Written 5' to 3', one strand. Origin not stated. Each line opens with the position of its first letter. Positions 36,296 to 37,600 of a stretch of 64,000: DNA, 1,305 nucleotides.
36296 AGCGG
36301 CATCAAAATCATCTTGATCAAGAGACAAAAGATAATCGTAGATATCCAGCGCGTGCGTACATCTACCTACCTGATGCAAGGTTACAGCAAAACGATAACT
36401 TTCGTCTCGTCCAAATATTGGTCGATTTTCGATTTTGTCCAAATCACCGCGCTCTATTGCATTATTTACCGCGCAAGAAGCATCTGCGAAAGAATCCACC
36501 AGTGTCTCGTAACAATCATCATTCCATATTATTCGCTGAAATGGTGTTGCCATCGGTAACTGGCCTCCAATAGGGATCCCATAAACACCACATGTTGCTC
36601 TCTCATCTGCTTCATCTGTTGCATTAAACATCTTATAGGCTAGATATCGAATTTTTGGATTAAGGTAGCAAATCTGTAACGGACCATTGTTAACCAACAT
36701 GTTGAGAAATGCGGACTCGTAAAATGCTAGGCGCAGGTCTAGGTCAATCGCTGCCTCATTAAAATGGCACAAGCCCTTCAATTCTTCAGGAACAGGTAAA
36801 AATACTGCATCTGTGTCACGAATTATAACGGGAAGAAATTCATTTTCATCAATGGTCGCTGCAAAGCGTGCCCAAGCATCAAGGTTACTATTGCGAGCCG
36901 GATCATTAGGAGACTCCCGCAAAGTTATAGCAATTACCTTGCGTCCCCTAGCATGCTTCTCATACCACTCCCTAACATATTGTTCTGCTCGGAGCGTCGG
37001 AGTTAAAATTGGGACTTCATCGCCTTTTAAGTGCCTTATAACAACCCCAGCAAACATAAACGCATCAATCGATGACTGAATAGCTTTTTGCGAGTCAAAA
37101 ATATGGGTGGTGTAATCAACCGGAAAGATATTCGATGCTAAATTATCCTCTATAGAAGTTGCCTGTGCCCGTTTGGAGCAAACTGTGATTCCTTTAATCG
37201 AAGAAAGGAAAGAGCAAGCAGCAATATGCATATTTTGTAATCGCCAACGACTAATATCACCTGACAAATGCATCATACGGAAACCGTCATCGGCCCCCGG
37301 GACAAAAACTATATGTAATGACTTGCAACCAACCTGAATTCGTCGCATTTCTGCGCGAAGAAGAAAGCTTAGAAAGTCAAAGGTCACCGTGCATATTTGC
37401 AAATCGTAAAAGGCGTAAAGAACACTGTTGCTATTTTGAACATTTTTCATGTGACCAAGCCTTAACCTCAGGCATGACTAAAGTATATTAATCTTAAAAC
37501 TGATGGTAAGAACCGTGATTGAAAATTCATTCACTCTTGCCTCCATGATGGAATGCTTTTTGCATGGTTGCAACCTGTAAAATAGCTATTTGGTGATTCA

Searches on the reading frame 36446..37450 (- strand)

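Call 8: search_protein_families(library=ncbifam, proteins=[window:36446-37450:-], max_evalue=10)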
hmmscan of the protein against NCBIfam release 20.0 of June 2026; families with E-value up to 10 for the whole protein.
window:36446-37450:- (335 aa): 2 families
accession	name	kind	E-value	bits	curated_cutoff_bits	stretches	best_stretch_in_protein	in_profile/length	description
NF033379.1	FrucBisAld_I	equivalog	0.036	13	250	1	164-209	128-172/324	class I fructose-bisphosphate aldolase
NF041566.1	branchenz_Thermus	equivalog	0.21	10.3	920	1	141-192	462-513/527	1,4-alpha-glucan branching protein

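Call 9: search_protein_families(library=pfam, proteins=[window:36446-37450:-], max_evalue=10)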
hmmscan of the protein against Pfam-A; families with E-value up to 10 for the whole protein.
window:36446-37450:- (335 aa): 1 family
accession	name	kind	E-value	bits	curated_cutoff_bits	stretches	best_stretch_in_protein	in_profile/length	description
PF17858.6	Defensin_int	-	0.17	12.4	25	1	299-314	18-33/42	Platypus intermediate defensin-like peptide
